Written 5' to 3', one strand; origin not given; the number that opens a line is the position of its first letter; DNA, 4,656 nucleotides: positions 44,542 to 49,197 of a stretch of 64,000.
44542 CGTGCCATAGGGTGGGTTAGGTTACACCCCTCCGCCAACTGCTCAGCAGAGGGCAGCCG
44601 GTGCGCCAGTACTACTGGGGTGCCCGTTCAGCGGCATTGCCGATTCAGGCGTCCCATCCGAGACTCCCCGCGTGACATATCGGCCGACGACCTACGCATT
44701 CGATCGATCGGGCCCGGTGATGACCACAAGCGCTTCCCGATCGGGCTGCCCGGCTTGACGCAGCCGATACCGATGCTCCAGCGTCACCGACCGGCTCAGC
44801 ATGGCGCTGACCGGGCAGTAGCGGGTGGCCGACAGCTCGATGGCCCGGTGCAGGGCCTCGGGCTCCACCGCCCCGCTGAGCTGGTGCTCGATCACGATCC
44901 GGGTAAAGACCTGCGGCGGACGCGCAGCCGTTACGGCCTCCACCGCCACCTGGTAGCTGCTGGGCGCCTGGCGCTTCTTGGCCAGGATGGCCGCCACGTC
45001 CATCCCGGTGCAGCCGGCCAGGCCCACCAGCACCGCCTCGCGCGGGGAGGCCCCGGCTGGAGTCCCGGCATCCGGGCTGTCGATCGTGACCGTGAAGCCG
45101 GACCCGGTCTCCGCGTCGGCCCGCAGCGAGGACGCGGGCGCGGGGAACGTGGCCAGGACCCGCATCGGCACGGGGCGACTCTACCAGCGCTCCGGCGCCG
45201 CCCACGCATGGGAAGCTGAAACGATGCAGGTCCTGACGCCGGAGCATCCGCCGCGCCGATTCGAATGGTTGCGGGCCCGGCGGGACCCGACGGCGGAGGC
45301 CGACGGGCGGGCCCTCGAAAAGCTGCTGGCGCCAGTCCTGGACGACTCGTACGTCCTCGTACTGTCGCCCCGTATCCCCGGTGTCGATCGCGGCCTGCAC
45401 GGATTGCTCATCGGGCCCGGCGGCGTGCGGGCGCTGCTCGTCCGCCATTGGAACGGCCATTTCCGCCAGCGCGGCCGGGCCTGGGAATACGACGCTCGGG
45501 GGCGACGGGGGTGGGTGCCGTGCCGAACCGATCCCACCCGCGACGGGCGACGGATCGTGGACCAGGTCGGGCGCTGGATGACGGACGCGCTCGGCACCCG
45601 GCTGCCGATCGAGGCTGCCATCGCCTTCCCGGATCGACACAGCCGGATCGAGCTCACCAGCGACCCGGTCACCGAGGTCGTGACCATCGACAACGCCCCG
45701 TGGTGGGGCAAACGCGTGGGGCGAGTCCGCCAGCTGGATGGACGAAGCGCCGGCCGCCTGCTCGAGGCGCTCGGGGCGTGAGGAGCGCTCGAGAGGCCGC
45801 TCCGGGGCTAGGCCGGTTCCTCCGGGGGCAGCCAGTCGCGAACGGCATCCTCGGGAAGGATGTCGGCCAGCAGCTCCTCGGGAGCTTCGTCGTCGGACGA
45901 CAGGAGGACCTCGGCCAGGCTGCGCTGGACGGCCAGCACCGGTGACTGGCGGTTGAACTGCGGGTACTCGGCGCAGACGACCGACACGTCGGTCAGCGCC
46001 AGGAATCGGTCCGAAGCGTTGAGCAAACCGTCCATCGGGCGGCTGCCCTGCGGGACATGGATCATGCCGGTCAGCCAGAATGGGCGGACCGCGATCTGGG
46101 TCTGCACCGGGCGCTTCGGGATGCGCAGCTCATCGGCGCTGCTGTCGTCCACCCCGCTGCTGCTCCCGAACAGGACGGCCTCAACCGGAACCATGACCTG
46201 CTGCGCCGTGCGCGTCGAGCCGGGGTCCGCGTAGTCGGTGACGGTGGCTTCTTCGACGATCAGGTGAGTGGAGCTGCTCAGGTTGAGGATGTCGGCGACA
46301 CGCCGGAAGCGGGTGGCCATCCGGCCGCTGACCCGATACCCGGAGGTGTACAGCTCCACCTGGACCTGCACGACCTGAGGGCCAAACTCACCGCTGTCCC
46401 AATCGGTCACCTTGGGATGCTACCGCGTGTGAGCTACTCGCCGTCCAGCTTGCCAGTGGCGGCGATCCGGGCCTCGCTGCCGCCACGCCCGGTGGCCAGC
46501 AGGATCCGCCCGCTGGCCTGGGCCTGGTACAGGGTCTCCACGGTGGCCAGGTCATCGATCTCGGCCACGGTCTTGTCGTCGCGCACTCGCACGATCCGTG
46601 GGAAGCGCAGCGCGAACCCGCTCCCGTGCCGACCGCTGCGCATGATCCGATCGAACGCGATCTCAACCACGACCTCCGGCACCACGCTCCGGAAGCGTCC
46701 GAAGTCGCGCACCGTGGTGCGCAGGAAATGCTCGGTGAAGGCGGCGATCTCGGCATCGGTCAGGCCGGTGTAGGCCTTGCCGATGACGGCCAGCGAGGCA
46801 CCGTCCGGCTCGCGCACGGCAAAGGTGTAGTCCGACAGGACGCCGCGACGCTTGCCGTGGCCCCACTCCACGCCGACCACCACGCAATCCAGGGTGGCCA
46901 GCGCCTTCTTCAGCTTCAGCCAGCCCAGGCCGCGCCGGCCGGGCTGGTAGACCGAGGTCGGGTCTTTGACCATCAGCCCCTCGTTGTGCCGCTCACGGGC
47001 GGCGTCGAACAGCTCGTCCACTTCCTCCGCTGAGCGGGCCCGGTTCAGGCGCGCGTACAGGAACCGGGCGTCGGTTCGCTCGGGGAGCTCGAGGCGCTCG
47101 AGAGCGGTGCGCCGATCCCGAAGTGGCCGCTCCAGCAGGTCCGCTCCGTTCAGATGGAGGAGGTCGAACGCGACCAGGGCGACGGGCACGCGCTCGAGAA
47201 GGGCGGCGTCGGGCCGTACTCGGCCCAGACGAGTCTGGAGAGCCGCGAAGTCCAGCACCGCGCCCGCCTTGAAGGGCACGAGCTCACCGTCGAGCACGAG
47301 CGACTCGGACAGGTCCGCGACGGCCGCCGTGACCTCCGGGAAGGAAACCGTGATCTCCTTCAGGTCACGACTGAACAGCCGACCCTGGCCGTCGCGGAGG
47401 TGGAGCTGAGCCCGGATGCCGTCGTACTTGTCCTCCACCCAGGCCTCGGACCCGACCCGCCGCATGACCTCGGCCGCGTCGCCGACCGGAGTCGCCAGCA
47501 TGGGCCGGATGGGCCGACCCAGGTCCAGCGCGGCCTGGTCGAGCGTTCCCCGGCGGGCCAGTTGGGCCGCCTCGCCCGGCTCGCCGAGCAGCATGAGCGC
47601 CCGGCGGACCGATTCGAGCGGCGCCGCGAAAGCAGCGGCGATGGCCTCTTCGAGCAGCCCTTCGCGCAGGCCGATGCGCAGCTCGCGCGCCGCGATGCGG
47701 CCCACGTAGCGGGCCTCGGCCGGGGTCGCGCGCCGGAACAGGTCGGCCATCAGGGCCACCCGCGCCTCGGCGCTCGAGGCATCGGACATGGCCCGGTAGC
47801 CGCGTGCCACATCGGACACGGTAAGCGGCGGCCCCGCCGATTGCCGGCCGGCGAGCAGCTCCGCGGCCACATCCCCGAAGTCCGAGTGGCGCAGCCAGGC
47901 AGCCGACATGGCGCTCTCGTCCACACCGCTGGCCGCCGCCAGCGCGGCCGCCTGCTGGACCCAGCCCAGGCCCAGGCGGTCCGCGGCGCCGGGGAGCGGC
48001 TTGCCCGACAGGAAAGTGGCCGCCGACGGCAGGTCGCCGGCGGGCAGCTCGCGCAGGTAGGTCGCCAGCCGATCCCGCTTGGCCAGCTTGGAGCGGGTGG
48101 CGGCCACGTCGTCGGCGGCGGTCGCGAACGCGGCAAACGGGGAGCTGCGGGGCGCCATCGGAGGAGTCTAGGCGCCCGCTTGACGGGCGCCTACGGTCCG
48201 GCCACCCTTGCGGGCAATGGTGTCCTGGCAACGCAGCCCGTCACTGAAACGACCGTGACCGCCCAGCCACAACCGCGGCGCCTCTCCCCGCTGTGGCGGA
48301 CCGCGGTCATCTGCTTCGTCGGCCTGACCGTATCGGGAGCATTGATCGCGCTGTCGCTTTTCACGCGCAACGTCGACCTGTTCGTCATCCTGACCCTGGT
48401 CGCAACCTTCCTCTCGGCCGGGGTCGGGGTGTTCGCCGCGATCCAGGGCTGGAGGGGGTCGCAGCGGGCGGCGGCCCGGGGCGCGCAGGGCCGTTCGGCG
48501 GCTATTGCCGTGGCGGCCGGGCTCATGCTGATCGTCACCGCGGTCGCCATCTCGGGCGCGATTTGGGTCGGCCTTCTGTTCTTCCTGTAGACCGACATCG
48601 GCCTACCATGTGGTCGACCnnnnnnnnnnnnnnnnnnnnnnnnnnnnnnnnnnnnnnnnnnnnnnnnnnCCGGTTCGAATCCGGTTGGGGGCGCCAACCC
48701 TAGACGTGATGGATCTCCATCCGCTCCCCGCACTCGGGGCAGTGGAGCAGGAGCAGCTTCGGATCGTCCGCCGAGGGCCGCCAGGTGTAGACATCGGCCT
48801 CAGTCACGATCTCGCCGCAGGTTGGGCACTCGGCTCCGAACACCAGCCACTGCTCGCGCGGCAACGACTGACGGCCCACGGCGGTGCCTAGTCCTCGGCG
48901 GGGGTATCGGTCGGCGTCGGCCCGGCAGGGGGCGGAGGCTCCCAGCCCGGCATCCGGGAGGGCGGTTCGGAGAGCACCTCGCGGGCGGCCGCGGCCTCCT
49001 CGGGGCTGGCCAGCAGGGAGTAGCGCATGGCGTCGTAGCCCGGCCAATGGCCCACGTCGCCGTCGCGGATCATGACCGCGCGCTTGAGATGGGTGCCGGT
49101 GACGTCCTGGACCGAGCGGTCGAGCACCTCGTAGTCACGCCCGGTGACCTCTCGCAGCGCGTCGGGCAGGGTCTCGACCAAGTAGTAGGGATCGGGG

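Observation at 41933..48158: Putative NHEJ/DNA-repair island: WYL regulator, catalytically degenerate LigD-like domain, Ku, OsmC, NERD protein, DUF and a separate intact ATP-dependent ligase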

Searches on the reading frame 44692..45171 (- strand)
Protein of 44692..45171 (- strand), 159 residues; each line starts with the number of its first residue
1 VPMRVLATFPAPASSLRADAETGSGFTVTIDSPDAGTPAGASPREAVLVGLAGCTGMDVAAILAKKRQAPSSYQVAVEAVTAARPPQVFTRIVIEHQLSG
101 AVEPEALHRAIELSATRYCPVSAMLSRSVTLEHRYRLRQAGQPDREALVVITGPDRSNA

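Call 3: search_protein_families(library=pfam, proteins=[window:44692-45171:-], max_evalue=0.01)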
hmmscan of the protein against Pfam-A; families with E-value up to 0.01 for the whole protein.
window:44692-45171:- (159 aa): 1 family
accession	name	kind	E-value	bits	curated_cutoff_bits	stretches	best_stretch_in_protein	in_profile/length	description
PF02566.24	OsmC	-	7.8e-17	62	27.5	1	37-133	2-99/100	OsmC-like protein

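Call 4: search_protein_families(library=ncbifam, proteins=[window:44692-45171:-], max_evalue=0.01)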
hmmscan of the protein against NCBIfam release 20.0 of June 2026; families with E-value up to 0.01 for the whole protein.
window:44692-45171:- (159 aa): 2 families
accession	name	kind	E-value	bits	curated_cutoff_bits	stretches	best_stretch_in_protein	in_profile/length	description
NF008009.0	PRK10738.1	equivalog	4.8e-18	65.3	138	1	20-139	15-133/134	OsmC family protein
TIGR03562.1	osmo_induc_OsmC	subfamily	0.00016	21.7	85.8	1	39-132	41-136/137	OsmC family peroxiredoxin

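Call 24: search_protein_families(library=padloc, proteins=[window:44692-45171:-], max_evalue=0.01)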
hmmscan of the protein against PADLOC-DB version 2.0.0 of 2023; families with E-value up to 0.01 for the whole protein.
window:44692-45171:- (159 aa): 0 families

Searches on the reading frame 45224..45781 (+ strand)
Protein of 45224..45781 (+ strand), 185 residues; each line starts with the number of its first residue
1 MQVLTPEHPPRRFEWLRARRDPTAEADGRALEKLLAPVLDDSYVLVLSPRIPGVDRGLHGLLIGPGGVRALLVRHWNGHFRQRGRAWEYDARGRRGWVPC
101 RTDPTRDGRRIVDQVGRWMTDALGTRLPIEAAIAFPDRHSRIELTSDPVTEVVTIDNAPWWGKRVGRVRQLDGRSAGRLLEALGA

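Call 23: search_protein_families(library=pfam, proteins=[window:45224-45781:+], max_evalue=10)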
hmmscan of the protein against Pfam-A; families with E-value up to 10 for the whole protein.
window:45224-45781:+ (185 aa): 1 family
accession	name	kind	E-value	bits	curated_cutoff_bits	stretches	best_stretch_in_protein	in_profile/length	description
PF08378.17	NERD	-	0.06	14.3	22.1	1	33-136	11-111/111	Nuclease-related domain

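Call 24: search_protein_families(library=padloc, proteins=[window:45224-45781:+], max_evalue=0.01)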
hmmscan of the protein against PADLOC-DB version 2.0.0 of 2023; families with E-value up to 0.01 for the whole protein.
window:45224-45781:+ (185 aa): 0 families

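Call 56: search_solved_structures(query=window:45224-45781:+, max_evalue=10)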
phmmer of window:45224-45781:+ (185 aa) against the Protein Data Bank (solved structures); distinct sequences matched with E-value up to 10: 0.

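Call 63: search_protein_families(library=pfam, alignment_id=A3, max_evalue=1)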
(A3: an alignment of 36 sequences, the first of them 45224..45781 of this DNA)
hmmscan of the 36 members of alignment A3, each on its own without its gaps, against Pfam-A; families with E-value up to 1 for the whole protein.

A. member 1, window:45224-45781:+ (185 aa): 1 family
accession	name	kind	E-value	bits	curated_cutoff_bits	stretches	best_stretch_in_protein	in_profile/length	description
PF08378.17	NERD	-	0.06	14.3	22.1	1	33-136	11-111/111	Nuclease-related domain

B. families by the number of members that match (of 36 scanned): 3 families
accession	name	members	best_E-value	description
PF08378.17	NERD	9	0.00043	Nuclease-related domain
PF18993.5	Rv0078B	1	0.054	Rv0078B-related antitoxin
PF13565.12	HTH_32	1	0.27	Homeodomain-like domain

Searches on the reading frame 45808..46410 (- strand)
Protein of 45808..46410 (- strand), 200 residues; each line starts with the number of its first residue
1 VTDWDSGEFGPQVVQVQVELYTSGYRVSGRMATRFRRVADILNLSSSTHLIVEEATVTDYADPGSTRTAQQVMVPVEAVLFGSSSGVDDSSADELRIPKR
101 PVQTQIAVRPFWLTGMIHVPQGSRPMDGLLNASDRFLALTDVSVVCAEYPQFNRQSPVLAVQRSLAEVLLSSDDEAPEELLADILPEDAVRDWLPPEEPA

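Call 3: search_protein_families(library=pfam, proteins=[window:45808-46410:-], max_evalue=0.01)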
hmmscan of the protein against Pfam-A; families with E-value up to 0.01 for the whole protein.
window:45808-46410:- (200 aa): 1 family
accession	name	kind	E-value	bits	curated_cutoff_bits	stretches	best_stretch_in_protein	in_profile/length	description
PF20660.2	DUF6812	-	4.3e-12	46.3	27.1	2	113-164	2-51/53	Family of unknown function (DUF6812)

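Call 4: search_protein_families(library=ncbifam, proteins=[window:45808-46410:-], max_evalue=0.01)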
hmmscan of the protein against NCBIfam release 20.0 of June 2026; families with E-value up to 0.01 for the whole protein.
window:45808-46410:- (200 aa): 0 families

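Call 23: search_protein_families(library=pfam, proteins=[window:45808-46410:-], max_evalue=10)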
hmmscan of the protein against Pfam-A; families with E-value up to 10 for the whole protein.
window:45808-46410:- (200 aa): 2 families
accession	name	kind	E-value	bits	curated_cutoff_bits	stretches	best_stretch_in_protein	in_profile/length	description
PF20660.2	DUF6812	-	4.3e-12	46.3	27.1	2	113-164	2-51/53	Family of unknown function (DUF6812)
PF22647.2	EF_0837-like_N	-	0.28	11.8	27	1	53-82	17-44/48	Deacetylase EF_0837-like composite domain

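Call 24: search_protein_families(library=padloc, proteins=[window:45808-46410:-], max_evalue=0.01)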
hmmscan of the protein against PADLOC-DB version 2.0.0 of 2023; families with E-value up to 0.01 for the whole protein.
window:45808-46410:- (200 aa): 0 families

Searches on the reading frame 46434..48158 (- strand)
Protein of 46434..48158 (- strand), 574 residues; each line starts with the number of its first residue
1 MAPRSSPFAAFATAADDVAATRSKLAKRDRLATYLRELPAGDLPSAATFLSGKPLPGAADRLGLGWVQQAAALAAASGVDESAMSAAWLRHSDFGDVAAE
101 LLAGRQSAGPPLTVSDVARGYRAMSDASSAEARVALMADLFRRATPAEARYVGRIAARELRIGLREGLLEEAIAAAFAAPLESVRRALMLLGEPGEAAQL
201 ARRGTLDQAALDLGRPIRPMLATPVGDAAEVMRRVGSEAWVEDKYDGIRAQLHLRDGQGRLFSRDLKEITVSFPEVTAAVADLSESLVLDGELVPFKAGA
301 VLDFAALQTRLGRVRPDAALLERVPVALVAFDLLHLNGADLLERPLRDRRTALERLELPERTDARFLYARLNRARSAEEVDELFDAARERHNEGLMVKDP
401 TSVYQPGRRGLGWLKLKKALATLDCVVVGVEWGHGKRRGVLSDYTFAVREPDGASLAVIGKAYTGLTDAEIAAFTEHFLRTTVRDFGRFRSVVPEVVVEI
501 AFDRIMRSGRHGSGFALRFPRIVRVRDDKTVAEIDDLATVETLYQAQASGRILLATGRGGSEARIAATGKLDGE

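Call 3: search_protein_families(library=pfam, proteins=[window:46434-48158:-], max_evalue=0.01)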
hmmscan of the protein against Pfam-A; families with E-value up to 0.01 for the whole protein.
window:46434-48158:- (574 aa): 3 families
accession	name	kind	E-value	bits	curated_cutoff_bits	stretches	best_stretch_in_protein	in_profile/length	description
PF01068.26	DNA_ligase_A_M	-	5.4e-46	157.3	26.2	1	219-417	1-204/204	ATP dependent DNA ligase domain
PF04675.19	DNA_ligase_A_N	-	1.2e-24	87.9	24.6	1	7-174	1-174/174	DNA ligase N terminus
PF04679.21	DNA_ligase_A_C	-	9.4e-12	45.6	27.5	1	437-529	1-94/94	ATP dependent DNA ligase C terminal region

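Call 4: search_protein_families(library=ncbifam, proteins=[window:46434-48158:-], max_evalue=0.01)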
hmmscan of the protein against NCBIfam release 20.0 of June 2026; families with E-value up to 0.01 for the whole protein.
window:46434-48158:- (574 aa): 13 families
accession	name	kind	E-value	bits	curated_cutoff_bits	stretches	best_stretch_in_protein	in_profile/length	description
NF002868.0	PRK03180.1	equivalog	3.4e-112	375.7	641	1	9-545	4-507/509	ATP-dependent DNA ligase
NF041331.1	LigA_Halo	equivalog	8.1e-104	348.1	830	1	8-544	3-551/552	ATP-dependent DNA ligase LigA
NF006701.0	PRK09247.1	equivalog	2.1e-101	340.5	543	1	10-547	3-538/540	ATP-dependent DNA ligase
TIGR04120.1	DNA_lig_bact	equivalog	3.2e-95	320.1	400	1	10-543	2-525/526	cisplatin damage response ATP-dependent DNA ligase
TIGR00574.1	dnl1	superfamily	4.6e-80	269.8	217.8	1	70-545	10-527/527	ATP-dependent DNA ligase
TIGR02779.1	NHEJ_ligase_lig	equivalog_domain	1e-44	153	227.75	1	237-534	14-300/302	non-homologous end-joining DNA ligase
NF007210.0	PRK09632.1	equivalog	1.2e-41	142.9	989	1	211-491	472-728/781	ATP-dependent DNA ligase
TIGR02776.1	NHEJ_ligase_prk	equivalog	5.8e-36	124.5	373.2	1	239-540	6-298/587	DNA ligase D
NF006078.0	PRK08224.1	equivalog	7.1e-32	110.7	296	1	211-436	3-216/350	ATP-dependent DNA ligase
NF004628.0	PRK05972.1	subfamily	3.4e-28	98.3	895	1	214-535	241-546/870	ATP-dependent DNA ligase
NF007211.0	PRK09633.1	equivalog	4.1e-26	91.5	774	1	236-420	15-210/610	DNA ligase D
NF005796.0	PRK07636.1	subfamily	3.9e-23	82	337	1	237-416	17-184/275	ATP-dependent DNA ligase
NF006592.0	PRK09125.1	equivalog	2e-11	43.5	200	1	238-457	45-238/283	DNA ligase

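Call 24: search_protein_families(library=padloc, proteins=[window:46434-48158:-], max_evalue=0.01)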
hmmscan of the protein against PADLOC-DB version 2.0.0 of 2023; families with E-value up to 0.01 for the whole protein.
window:46434-48158:- (574 aa): 0 families

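Call 57: search_solved_structures(query=window:46434-48158:-, max_evalue=1e-20)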
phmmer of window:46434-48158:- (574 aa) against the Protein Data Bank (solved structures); distinct sequences matched with E-value up to 1e-20: 30.
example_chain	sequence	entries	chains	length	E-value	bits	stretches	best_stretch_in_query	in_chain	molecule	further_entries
9dfa_A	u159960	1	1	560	1.1e-86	295.1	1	21-548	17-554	DNA ligase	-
3gde_A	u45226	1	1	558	2.6e-86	293.9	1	8-547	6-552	DNA ligase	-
9df9_A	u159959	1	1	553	8.2e-86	292.3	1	21-547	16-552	DNA ligase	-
3rr5_A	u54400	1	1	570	2.6e-85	290.6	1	19-548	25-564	DNA ligase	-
2cfm_A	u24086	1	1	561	9.8e-83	282.1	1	18-548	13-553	THERMOSTABLE DNA LIGASE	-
4eq5_A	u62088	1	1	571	1.5e-80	274.9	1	24-547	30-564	DNA ligase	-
2hiv_A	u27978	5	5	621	4.5e-48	167.7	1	15-547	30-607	Thermostable DNA ligase | DNA ligase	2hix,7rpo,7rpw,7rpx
9yhy_A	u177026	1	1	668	1e-43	153.3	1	209-549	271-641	DNA ligase 1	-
6q1v_A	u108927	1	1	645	1.4e-43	152.9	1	209-548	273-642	DNA ligase 1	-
1x9n_A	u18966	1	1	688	1.5e-43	152.8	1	209-548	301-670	DNA ligase I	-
9bs3_A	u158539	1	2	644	1.8e-43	152.5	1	209-548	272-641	DNA ligase 1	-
6p09_A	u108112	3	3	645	1.8e-43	152.5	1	209-548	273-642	DNA ligase 1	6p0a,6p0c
7l34_A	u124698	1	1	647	1.9e-43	152.5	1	209-548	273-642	DNA ligase 1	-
9nys_A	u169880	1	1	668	1.9e-43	152.5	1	209-549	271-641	DNA ligase 1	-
9yhu_A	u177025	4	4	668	1.9e-43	152.4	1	209-549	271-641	DNA ligase 1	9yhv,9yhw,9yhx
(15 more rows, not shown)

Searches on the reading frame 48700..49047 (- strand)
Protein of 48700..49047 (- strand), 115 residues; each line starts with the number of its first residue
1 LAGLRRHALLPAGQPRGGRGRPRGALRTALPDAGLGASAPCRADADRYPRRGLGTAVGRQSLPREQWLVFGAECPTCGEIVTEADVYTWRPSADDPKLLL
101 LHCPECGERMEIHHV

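Call 23: search_protein_families(library=pfam, proteins=[window:48700-49047:-], max_evalue=10)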
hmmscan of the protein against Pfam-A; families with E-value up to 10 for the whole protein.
window:48700-49047:- (115 aa): 41 families (the best 25 are shown)
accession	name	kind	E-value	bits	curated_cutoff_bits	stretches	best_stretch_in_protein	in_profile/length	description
PF07754.17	HVO_2753_ZBP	-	0.0002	21.5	33.2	2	55-81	2-26/46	Small zinc finger protein HVO_2753-like, Zn-binding pocket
PF25207.1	DUF7837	-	0.00028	21.3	27.8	2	72-82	35-45/47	Domain of unknown function (DUF7837)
PF24441.1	DUF7560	-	0.00054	20.1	27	2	102-112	7-17/44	Family of unknown function (DUF7560)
PF13248.11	Zn_ribbon_3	-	0.00064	19.5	27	2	72-83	3-14/26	zinc-ribbon domain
PF12172.15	zf-ChsH2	-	0.0036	17.5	23.2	1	93-108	4-19/37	ChsH2, rubredoxin-like zinc ribbon domain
PF23455.1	DUF7129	-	0.0079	16.4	30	2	102-110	29-37/45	Domain of unknown function (DUF7129)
PF14149.11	YhfH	-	0.008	16.4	27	2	103-111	16-24/37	YhfH-like protein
PF24460.1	DUF7575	-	0.0092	15.8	28.5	2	102-109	5-12/28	Domain of unknown function (DUF7575)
PF01096.23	Zn_ribbon_TFIIS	-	0.016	15.5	21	1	73-109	2-37/39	Transcription factor S-II (TFIIS)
PF07191.17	Zn_ribbon_6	-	0.023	15.1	25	1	73-113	2-42/67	Double zinc ribbon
PF03884.20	YacG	-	0.025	14.7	25.5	1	73-91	2-20/52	DNA gyrase inhibitor YacG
PF17848.7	Zn_ribbon_ACC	-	0.031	14.9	24.5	1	74-86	4-16/26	Acetyl-CoA carboxylase zinc finger domain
PF05876.18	GpA_ATPase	-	0.031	14.3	25.6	1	70-114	193-237/247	Phage terminase large subunit gpA, ATPase domain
PF14690.11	Zn_ribbon_ISL3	-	0.032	15.1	25.5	1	102-112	4-14/47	zinc-finger of transposase IS204/IS1001/IS1096/IS1165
PF18912.6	DZR_2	-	0.056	13.7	27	1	68-83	4-19/56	Double zinc ribbon domain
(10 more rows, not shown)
